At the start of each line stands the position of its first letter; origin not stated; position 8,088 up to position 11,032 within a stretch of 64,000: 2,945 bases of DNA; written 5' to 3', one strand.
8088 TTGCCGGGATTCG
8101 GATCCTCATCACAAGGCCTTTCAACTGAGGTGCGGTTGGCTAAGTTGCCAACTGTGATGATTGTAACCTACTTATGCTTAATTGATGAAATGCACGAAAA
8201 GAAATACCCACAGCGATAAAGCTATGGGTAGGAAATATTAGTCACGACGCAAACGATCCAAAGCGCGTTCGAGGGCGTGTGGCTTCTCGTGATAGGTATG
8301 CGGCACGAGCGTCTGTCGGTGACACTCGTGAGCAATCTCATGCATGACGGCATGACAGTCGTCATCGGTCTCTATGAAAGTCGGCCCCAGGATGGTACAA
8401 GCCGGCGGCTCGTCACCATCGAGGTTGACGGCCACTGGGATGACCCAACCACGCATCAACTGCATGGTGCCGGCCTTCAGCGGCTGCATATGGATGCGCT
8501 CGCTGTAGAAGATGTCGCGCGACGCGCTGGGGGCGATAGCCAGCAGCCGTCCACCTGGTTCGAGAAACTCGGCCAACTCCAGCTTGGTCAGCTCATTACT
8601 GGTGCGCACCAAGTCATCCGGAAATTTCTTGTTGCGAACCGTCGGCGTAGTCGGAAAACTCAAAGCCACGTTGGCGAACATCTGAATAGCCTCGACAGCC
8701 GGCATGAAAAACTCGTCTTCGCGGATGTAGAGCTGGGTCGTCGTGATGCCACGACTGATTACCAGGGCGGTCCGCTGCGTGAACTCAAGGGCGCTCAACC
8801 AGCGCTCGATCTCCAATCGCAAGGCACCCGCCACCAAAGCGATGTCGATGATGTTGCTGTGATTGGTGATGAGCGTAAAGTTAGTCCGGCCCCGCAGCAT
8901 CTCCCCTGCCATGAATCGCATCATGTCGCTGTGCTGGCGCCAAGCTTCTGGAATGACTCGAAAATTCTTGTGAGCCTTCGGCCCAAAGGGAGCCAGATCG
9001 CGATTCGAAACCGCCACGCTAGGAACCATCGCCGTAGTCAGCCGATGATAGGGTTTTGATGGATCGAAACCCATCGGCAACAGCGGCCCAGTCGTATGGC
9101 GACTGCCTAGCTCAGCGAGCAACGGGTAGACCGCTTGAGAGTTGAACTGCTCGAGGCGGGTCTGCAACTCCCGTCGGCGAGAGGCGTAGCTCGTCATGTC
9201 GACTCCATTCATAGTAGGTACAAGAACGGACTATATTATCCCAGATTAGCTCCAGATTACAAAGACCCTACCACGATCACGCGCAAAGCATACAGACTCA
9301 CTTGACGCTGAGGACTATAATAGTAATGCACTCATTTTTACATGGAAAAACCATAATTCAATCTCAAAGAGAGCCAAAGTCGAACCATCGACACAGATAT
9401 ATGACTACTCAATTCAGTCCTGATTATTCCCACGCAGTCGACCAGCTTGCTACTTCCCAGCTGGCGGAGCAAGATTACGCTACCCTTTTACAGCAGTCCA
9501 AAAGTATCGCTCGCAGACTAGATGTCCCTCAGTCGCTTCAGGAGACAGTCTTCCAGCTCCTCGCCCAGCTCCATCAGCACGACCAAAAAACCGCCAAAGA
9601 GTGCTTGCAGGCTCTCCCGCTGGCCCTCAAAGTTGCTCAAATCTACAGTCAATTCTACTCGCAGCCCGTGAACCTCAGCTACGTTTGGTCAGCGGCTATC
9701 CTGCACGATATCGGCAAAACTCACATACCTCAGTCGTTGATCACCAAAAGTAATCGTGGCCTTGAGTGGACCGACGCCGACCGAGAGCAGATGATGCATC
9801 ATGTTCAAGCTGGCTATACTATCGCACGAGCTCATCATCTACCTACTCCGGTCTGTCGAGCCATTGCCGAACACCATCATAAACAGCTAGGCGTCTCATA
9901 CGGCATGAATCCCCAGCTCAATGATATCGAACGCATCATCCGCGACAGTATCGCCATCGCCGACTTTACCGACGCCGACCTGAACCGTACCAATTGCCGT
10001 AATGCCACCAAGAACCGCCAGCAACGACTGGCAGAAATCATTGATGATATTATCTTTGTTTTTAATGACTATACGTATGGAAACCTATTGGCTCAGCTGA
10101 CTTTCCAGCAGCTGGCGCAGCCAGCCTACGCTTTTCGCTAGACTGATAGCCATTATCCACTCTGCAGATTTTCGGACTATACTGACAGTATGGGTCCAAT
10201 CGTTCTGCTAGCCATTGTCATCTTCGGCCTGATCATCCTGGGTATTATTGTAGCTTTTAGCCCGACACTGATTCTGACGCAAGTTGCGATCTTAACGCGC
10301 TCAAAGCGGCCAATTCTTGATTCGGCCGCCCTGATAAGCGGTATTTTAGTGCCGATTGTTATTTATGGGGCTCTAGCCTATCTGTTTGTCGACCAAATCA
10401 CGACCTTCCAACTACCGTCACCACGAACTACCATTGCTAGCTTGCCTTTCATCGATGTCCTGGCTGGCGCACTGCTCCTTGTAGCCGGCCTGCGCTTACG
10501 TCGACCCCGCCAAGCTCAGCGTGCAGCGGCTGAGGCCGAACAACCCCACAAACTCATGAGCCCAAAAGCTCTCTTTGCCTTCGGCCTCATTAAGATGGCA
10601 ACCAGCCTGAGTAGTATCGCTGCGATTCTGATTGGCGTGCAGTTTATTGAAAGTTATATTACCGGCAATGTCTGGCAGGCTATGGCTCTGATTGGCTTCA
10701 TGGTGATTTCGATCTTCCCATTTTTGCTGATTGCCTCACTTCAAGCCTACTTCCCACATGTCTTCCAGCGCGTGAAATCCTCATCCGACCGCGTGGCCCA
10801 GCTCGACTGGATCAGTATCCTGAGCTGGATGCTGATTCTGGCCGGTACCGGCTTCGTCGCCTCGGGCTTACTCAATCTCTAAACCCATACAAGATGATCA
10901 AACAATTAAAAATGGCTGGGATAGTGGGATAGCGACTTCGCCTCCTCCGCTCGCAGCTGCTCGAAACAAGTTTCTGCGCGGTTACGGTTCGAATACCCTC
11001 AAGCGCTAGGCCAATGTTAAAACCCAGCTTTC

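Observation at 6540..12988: Concentration of lipid-scavenging and remodelling enzymes in a reduced genome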

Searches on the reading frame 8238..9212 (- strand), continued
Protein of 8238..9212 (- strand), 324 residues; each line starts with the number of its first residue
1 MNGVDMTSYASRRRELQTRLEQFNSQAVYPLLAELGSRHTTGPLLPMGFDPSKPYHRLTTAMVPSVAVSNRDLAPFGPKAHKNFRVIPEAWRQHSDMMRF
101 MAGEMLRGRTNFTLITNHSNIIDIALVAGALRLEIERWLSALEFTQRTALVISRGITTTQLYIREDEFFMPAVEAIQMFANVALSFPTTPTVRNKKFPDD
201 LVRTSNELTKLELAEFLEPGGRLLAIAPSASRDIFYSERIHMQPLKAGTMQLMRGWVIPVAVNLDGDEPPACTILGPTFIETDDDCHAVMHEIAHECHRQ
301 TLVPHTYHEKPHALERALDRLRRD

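Call 51: search_solved_structures(query=A3, max_evalue=1, show_alignments=2)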
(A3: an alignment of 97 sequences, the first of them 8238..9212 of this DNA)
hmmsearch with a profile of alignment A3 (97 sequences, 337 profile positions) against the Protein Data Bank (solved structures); distinct sequences matched with E-value up to 1: 7.
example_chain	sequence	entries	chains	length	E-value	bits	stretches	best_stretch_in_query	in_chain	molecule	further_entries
8ia1_A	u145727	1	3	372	1.2e-07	34.2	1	198-253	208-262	Glycerol-3-phosphate acyltransferase, chloroplastic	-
1iuq_A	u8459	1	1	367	1.9e-06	30.3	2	196-232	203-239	Glycerol-3-Phosphate Acyltransferase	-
1k30_A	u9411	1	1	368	1.9e-06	30.3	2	196-232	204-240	glycerol-3-phosphate acyltransferase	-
5kym_A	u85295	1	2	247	0.069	15.3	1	101-129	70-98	1-acyl-sn-glycerol-3-phosphate acyltransferase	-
5an9_F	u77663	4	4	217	0.25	13.5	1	91-120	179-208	60S RIBOSOMAL PROTEIN L10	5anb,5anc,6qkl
1apa_A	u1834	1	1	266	0.66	12.1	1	239-317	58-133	POKEWEED ANTIVIRAL PROTEIN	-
4d8h_A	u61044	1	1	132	0.79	11.9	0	210-241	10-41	de novo protein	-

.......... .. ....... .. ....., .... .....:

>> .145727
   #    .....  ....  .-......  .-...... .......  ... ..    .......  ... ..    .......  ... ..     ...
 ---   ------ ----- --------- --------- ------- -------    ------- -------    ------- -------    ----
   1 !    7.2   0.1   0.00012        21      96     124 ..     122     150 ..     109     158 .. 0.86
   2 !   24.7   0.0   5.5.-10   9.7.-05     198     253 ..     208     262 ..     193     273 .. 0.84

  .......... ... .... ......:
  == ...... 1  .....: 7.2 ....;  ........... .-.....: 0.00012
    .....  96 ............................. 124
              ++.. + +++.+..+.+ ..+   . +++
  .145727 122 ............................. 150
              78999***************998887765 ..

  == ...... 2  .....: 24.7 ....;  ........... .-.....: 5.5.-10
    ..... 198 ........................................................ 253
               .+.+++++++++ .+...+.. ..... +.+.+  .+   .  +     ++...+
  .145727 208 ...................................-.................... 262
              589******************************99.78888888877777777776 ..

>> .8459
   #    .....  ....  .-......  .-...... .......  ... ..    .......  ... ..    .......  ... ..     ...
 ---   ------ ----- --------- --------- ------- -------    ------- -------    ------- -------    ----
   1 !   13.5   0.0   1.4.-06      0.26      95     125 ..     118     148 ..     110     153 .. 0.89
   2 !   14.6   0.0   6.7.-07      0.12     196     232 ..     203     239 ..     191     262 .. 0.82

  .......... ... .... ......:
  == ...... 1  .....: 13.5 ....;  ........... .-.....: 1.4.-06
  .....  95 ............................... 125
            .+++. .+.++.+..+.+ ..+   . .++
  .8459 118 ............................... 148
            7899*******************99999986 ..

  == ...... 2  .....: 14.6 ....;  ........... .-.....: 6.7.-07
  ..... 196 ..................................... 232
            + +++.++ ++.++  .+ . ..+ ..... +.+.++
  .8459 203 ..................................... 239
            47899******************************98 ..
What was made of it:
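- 8238..9212 (-): Unannotated HX4D acyltransferase of the GPAT/AGPAT superfamily, most like soluble plastid glycerol-3-phosphate acyltransferase. Its close family is Saccharibacteria-restricted. Extended profile versus 8ia1 E 1.2e-7 (call 51).
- On Plastid-type soluble glycerol-3-phosphate acyltransferase: The extended profile hits 8ia1 at E 1.2e-7 and 1iuq/1k30 at 1.9e-6, aligning APSG..D and NH....D (call 51).
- Closest known: Soluble plastid glycerol-3-phosphate acyltransferase. Same: The profile aligns both NHxxxxD and the unusual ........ block, which reads APSASRD here (call 51).
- Checked: An extended family profile hits chloroplast GPAT at E 1.2e-7 (call 51).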

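Call 52: search_protein_families(library=pfam, alignment_id=A3, max_evalue=0.01)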
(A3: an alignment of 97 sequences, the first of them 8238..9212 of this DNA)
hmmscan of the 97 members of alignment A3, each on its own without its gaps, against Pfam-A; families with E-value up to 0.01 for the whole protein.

A. member 1, window:8238-9212:- (324 aa): 0 families

B. families by the number of members that match (of 97 scanned): 5 families
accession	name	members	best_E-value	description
PF01553.26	Acyltransferase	18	2.7e-07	Acyltransferase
PF03279.18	Lip_A_acyltrans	4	0.0027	Bacterial lipid A biosynthesis acyltransferase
PF13935.11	Ead_Ea22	1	0.00054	Ead/Ea22-like protein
PF22101.1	HSD_C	1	0.0014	Homoserine dehydrogenase C-terminal domain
PF19466.4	DUF6003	1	0.0045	Family of unknown function (DUF6003)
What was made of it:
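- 8238..9212 (-): 18/97 extended-family members hit PF01553 (call 52).
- On GPAT/AGPAT (HX4D) glycerolipid acyltransferase superfamily: 18 of 97 extended-family members do hit it (best E 2.7e-7, call 52).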

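Call 100: search_protein_families(library=pfam, proteins=[L018:7087-9741:+, L018:12685-13320:+, L018:13348-14790:+, L018:14857-16530:-, L018:16556-17089:-, L018:5797-6378:-, L018:6529-7086:-], max_evalue=0.001)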
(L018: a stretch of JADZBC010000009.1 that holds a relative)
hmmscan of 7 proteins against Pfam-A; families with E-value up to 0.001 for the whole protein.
L018:7087-9741:+ (884 aa): 3 families
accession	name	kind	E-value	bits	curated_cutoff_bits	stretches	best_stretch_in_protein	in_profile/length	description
PF02867.20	Ribonuc_red_lgC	-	5.4e-137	458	23.9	1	145-682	1-523/523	Ribonucleotide reductase, barrel domain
PF08471.15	Ribonuc_red_2_N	-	1.1e-18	67.8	27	1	40-123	1-103/103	Class II vitamin B12-dependent ribonucleotide reductase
PF12637.14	TSCPD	-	2.3e-09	37.8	22.8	1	725-812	14-85/88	TSCPD domain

L018:12685-13320:+ (211 aa): 1 family
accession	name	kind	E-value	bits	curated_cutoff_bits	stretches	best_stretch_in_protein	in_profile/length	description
PF09335.16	VTT_dom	-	5.6e-16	59.6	33.9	1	35-167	1-122/123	VTT domain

L018:13348-14790:+ (480 aa): 0 families

L018:14857-16530:- (557 aa): 4 families
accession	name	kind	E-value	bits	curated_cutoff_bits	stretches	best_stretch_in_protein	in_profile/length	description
PF21269.3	TreT_GT1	-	8.6e-33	113.5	27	1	94-256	2-140/144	Trehalose synthase, N-terminal domain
PF00534.26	Glycos_transf_1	-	4.6e-15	56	26.4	1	305-487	5-169/172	Glycosyl transferases group 1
PF13692.12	Glyco_trans_1_4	-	7.3e-13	49.4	27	1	316-476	2-142/142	Glycosyl transferases group 1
PF20706.3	GT4-conflict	-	1.3e-11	44.6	26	1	305-449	187-320/385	Family 4 Glycosyltransferase in conflict systems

L018:16556-17089:- (177 aa): 0 families

L018:5797-6378:- (193 aa): 0 families

L018:6529-7086:- (185 aa): 3 families
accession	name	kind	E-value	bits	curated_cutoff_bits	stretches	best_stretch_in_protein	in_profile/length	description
PF22752.1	DUF488-N3i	-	7.6e-39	133.7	27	1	72-183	2-113/131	Inactive DUF488-N3 subclade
PF04343.18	DUF488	-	1.4e-32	113.3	22.2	1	73-181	1-121/121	Domain of unknown function DUF488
PF22751.1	DUF488-N3a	-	6.7e-24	84.9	27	1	72-183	1-116/118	Active DUF488-N3 subclade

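Call 105: search_protein_families(library=ncbifam, proteins=[L018:12685-13320:+], max_evalue=0.001)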
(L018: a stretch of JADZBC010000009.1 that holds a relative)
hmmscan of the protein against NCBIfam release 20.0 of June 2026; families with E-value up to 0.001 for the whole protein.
L018:12685-13320:+ (211 aa): 3 families
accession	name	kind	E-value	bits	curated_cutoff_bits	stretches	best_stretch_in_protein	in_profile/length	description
NF052604.1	UndecprPTUtpABac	equivalog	7.8e-12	45.7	250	1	29-207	23-192/198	undecaprenyl phosphate transporter UptA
NF052605.1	UndecprPTUptAStph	equivalog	2.4e-11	44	300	1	20-203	17-193/197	undecaprenyl phosphate transporter UptA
NF008102.0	PRK10847.1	equivalog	0.00026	20.9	236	1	6-205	23-213/219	DedA family protein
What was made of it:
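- Tried and rejected: It resembles undecaprenyl-phosphate transporters (calls 100, 105).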

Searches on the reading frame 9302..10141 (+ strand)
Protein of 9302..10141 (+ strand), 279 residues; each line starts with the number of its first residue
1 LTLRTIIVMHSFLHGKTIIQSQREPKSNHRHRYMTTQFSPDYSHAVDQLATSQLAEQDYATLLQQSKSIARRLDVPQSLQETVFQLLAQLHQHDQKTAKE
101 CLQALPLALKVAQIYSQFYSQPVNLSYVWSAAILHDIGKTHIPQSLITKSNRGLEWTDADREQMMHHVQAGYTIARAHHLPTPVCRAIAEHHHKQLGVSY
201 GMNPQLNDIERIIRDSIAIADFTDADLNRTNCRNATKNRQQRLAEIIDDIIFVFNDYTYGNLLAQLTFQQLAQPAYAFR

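Call 3: search_protein_families(library=pfam, proteins=[window:9302-10141:+], max_evalue=0.01)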
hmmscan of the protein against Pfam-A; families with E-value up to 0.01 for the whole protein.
window:9302-10141:+ (279 aa): 3 families
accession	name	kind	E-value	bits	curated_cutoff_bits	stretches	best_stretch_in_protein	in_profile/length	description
PF01966.28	HD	-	1.6e-12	48.1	22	1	107-197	11-91/116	HD domain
PF13487.12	HD_5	-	8.9e-09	35.7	27.2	1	120-198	34-112/170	HD domain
PF08668.18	HDOD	-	0.00049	20.1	22.9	1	107-193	102-195/196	HDOD domain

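Call 4: search_protein_families(library=ncbifam, proteins=[window:9302-10141:+], max_evalue=0.01)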
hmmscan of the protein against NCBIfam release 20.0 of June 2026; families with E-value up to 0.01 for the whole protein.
window:9302-10141:+ (279 aa): 3 families
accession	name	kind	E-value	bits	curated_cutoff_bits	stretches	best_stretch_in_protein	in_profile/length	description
TIGR00277.1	HDIG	domain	7.2e-12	45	27.6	1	95-194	3-84/84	HDIG domain-containing metalloprotein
NF053512.1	nitric_RR_NosR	exception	0.00021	20.4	400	1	82-197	176-287/422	response regulator c-di-GMP phosphodiesterase, NosR family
NF045665.1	NTPtran_DVU1551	equivalog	0.0074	15.4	315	1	56-140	179-260/359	DVU_1551 family NTP transferase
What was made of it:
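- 9302..10141 (+): HD/HDIG phosphohydrolase. Context gene with no evident lipid link. Pfam HD 48.1 bits; TIGR00277 45 bits (calls 3, 4).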

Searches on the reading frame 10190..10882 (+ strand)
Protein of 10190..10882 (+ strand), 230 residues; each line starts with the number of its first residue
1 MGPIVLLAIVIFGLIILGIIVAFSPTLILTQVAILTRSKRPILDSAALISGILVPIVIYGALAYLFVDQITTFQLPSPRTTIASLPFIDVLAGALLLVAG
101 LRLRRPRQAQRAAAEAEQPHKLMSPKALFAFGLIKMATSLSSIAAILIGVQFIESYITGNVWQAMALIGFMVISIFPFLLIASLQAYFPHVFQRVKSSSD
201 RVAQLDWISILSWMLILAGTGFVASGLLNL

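Call 3: search_protein_families(library=pfam, proteins=[window:10190-10882:+], max_evalue=0.01)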
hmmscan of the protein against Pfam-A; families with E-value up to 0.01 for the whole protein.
window:10190-10882:+ (230 aa): 1 family
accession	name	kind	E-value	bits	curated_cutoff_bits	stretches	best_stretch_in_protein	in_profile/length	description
PF11139.14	SfLAP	-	1.4e-09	38.1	35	1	14-227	1-212/213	Sap, sulfolipid-1-addressing protein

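Call 4: search_protein_families(library=ncbifam, proteins=[window:10190-10882:+], max_evalue=0.01)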
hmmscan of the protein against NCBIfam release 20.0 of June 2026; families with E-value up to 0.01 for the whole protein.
window:10190-10882:+ (230 aa): 0 families

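Call 83: search_solved_structures(query=window:10190-10882:+, max_evalue=1)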
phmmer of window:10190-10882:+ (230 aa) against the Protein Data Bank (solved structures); distinct sequences matched with E-value up to 1: 0.
